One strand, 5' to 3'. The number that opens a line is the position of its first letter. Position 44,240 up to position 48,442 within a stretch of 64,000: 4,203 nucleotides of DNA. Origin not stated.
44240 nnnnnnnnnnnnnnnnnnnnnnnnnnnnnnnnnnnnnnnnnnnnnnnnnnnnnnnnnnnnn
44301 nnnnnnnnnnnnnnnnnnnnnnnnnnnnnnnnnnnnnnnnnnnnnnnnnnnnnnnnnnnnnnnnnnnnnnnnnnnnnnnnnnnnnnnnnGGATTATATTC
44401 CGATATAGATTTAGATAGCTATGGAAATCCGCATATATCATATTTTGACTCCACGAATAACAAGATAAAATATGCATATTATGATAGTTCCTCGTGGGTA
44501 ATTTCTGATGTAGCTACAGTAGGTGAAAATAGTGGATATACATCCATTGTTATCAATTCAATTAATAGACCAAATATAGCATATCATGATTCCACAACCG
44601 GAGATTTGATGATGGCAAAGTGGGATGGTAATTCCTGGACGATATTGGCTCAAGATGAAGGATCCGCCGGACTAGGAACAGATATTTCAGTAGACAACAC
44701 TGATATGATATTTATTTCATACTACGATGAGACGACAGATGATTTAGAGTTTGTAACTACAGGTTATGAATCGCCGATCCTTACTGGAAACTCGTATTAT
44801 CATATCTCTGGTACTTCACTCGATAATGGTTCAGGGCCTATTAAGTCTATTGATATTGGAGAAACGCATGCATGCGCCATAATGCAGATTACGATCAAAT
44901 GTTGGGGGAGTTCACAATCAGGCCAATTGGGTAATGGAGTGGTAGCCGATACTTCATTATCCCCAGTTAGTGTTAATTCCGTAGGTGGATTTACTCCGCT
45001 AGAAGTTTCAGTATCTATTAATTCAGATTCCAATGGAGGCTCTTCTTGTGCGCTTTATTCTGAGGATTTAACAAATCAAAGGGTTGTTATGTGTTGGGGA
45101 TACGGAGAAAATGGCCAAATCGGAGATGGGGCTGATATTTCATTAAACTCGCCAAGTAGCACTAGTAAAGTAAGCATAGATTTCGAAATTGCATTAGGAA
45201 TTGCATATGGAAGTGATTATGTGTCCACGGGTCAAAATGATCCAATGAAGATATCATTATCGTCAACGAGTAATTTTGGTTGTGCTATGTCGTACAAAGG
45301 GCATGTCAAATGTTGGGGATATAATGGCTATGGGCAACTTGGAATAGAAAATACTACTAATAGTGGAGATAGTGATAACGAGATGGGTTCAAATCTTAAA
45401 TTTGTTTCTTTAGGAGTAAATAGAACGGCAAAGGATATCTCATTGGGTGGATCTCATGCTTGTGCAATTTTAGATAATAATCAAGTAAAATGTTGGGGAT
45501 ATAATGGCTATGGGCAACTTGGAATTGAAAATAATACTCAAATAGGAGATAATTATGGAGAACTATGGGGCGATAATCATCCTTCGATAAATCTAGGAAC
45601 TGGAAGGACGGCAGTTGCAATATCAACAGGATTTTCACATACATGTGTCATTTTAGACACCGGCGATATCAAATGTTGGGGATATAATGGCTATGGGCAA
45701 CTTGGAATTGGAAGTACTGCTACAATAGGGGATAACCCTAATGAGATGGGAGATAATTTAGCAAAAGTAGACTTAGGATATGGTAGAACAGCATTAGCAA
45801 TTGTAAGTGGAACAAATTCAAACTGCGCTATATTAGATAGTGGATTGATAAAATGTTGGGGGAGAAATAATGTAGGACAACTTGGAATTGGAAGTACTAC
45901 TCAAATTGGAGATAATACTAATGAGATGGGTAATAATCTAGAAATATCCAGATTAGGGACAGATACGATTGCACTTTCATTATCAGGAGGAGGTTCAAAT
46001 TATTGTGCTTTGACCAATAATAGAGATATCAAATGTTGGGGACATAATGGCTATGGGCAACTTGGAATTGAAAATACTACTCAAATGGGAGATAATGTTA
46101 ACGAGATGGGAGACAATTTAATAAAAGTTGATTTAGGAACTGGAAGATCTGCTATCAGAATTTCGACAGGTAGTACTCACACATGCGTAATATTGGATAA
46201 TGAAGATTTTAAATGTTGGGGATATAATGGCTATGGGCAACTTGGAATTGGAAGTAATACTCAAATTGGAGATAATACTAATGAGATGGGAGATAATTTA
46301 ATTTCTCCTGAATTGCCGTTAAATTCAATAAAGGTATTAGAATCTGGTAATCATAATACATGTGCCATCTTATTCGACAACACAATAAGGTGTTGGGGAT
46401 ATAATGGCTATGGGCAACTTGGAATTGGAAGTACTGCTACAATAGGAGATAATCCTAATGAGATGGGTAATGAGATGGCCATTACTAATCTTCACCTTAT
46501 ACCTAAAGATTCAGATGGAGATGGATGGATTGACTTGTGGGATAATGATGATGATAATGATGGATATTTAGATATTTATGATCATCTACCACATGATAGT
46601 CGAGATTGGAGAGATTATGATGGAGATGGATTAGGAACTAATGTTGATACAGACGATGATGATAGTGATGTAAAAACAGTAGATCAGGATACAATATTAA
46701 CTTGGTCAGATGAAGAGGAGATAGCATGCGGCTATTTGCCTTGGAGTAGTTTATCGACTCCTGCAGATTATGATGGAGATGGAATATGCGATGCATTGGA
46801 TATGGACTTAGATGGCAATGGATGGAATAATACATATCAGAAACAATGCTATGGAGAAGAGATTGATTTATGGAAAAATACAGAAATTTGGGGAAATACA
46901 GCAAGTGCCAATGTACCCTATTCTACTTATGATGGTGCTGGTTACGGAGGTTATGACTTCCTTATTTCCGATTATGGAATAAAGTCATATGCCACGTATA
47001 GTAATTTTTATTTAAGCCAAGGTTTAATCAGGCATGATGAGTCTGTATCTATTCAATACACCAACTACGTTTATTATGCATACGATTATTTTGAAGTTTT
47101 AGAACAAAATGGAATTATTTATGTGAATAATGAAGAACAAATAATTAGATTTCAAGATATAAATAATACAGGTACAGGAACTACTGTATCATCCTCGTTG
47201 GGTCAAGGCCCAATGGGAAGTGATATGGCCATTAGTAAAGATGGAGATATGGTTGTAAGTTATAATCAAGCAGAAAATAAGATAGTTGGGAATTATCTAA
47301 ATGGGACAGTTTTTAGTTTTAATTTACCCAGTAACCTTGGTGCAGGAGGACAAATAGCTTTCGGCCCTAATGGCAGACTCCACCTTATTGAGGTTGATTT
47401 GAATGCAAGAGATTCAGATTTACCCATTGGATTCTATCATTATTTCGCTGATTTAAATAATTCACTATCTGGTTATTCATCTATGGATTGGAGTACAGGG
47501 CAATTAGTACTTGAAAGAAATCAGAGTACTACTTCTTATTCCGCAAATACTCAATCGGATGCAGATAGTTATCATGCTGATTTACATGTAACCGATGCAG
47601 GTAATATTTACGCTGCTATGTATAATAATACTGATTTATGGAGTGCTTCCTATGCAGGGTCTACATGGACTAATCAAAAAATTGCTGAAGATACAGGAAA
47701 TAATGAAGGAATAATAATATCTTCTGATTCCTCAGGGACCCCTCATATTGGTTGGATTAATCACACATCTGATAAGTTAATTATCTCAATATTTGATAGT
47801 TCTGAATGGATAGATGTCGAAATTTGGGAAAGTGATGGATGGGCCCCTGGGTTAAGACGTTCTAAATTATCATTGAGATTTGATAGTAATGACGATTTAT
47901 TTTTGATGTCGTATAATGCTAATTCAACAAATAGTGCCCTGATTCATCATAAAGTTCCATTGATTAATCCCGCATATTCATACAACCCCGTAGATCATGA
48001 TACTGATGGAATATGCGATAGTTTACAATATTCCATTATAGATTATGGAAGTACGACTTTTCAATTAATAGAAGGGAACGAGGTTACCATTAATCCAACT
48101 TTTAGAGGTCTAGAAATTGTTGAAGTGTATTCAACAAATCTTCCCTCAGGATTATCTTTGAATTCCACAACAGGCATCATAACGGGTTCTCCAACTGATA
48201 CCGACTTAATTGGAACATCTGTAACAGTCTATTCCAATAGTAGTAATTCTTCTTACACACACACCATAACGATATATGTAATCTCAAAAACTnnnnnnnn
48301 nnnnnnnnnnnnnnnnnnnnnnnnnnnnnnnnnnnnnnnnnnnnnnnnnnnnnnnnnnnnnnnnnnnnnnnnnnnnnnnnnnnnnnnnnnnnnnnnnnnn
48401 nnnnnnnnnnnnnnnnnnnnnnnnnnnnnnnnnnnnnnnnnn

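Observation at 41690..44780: About 21 tandem copies of a ~48-aa repeat that I cannot assign to a named family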

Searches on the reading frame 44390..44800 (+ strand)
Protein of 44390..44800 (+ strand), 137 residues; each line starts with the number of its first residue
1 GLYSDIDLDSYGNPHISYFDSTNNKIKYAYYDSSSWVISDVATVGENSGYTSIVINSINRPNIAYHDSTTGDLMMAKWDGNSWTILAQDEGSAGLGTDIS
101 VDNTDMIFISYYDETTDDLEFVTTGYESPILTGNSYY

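Call 55: search_solved_structures(query=window:44390-44800:+, max_evalue=10, show_alignments=3)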
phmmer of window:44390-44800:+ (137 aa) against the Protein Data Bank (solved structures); distinct sequences matched with E-value up to 10: 34.
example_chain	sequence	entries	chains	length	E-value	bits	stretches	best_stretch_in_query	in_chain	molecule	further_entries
7e7u_A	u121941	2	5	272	6.4e-07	32.8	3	11-87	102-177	Fucose-binding lectin protein,Fucose-binding lectin protein,Fucose-binding lectin protein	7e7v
7e7n_A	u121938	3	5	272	1.3e-06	31.8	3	11-87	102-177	Fucose-binding lectin protein,Fucose-binding lectin protein,Fucose-binding lectin protein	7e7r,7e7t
4csd_A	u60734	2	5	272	4.3e-06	30.1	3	11-87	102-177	FUCOSE-BINDING LECTIN PROTEIN | Fucose-binding lectin protein,Fucose-binding lectin protein,Fucose-binding lectin protein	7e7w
3zi8_A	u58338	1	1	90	0.011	19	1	11-85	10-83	PUTATIVE FUCOSE-BINDING LECTIN PROTEIN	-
2bs5_A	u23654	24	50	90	0.017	18.4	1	11-85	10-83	FUCOSE-BINDING LECTIN PROTEIN | LECTIN | PUTATIVE FUCOSE-BINDING LECTIN PROTEIN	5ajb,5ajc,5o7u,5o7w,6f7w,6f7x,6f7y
6y0x_A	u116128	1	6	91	0.017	18.4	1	11-85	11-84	Fucose-binding lectin protein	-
8c9y_A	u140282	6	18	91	0.018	18.4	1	11-85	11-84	Putative fucose-binding lectin protein | Fucose-binding lectin protein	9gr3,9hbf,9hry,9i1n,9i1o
9gr4_B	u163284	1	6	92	0.018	18.3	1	11-85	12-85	Fucose-binding lectin protein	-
9gr5_A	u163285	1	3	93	0.019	18.3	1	11-85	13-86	Fucose-binding lectin protein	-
2bt9_A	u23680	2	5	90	0.022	18.1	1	11-85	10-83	LECTIN | Fucose-binding lectin protein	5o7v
9hbg_A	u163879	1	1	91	0.023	18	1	12-85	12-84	Fucose-binding lectin protein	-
7p2i_A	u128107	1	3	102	0.024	18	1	11-85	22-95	Fucose-binding lectin protein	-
7p2h_A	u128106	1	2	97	0.025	17.9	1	10-85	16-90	Fucose-binding lectin protein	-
3zw0_A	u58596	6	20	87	0.025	17.9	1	13-85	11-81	BAMBL LECTIN | bacterial lectin from Burkholderia ambifaria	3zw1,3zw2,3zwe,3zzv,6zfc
6t99_A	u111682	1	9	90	0.028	17.7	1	11-85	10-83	Fucose-binding lectin protein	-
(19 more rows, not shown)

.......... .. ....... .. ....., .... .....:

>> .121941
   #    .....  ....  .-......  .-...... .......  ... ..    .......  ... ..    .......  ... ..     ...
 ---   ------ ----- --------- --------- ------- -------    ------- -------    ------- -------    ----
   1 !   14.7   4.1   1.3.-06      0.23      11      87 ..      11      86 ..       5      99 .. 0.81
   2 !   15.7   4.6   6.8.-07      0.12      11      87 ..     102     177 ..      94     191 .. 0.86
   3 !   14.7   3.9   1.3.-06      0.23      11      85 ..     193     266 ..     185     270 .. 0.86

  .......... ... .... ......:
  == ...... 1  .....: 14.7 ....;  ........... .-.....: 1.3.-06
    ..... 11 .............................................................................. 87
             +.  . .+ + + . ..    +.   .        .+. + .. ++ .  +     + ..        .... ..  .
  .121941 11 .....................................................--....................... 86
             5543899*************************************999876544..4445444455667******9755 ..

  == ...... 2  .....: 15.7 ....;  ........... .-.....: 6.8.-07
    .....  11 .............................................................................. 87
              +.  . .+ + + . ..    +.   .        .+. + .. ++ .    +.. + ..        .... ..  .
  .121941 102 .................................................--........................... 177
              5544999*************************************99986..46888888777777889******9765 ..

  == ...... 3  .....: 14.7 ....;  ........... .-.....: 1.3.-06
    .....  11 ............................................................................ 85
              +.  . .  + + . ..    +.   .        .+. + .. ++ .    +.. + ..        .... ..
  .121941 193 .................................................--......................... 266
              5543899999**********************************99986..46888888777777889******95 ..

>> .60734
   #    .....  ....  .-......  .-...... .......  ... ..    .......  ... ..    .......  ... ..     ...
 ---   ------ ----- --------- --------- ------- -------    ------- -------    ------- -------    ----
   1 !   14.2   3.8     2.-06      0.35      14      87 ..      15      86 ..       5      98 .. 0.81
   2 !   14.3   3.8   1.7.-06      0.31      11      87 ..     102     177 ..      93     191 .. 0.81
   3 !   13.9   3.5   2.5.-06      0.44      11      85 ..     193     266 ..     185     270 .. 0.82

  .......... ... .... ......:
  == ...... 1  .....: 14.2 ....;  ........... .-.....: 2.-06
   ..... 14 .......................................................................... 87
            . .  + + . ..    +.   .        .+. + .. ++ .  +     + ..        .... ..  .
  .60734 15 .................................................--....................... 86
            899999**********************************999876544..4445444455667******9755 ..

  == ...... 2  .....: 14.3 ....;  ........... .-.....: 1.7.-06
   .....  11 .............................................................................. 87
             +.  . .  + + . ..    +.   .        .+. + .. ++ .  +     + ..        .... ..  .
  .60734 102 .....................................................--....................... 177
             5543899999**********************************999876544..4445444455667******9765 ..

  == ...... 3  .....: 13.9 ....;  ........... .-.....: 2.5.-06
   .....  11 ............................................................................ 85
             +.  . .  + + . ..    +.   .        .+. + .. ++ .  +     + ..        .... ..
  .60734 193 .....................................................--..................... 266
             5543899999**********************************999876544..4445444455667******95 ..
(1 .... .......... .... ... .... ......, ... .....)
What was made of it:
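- On RSL/AAL fucose-specific lectins: Units 19-21: 34 of 34 PDB hits are this family, but native RSL is at E=0.011-0.03 and AAL at 0.24 (call 55).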

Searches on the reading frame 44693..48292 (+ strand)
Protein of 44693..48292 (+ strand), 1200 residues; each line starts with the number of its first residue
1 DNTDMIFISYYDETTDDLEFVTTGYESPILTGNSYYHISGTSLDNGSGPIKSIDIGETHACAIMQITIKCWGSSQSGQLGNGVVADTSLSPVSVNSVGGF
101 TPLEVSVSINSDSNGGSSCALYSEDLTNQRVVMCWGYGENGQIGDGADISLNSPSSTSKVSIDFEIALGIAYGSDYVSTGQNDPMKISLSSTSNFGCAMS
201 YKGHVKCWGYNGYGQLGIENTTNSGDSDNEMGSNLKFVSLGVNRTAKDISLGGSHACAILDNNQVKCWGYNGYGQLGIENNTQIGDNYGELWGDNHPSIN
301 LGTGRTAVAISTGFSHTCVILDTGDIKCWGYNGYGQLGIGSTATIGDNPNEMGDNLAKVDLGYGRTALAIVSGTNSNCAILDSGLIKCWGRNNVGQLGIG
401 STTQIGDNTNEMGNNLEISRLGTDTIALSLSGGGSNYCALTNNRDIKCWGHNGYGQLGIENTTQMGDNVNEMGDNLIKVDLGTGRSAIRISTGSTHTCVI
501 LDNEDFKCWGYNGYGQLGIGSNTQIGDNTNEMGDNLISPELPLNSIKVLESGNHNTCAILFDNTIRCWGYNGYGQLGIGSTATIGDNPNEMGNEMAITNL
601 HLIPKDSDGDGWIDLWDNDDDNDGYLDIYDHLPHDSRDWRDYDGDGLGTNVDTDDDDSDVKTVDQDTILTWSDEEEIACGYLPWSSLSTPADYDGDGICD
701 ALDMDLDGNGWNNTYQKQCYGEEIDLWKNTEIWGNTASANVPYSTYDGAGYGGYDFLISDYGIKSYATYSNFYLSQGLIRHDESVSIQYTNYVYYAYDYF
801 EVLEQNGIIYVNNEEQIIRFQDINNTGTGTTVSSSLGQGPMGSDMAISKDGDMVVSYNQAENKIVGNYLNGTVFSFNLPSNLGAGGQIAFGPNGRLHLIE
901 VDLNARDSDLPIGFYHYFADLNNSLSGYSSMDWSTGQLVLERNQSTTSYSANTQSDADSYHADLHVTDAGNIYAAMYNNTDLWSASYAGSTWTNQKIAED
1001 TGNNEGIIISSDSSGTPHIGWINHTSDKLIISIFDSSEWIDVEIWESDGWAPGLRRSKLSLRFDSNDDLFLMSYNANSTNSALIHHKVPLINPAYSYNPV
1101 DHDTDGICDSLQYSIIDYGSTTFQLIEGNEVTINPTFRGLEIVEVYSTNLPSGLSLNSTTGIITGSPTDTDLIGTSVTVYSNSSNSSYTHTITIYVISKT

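Call 4: search_protein_families(library=pfam, proteins=[window:44693-48292:+], max_evalue=0.01)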
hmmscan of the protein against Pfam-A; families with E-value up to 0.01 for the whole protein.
window:44693-48292:+ (1200 aa): 4 families
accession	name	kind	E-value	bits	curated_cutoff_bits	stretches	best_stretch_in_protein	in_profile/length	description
PF25390.1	WD40_RLD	-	1.6e-68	232.1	150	3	188-463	93-336/363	RCC1-like domain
PF13540.12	RCC1_2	-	3.3e-55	183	22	7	247-275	2-30/30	Regulator of chromosome condensation (RCC1) repeat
PF00415.24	RCC1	-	6.7e-29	100.7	21.7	1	267-320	6-50/50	Regulator of chromosome condensation (RCC1) repeat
PF05345.18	He_PIG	-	1.9e-07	31.9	24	1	1128-1194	34-93/96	Putative Ig domain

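Call 9: search_protein_families(library=ncbifam, proteins=[window:44693-48292:+], max_evalue=1)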
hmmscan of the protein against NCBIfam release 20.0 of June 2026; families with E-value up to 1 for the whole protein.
window:44693-48292:+ (1200 aa): 0 families
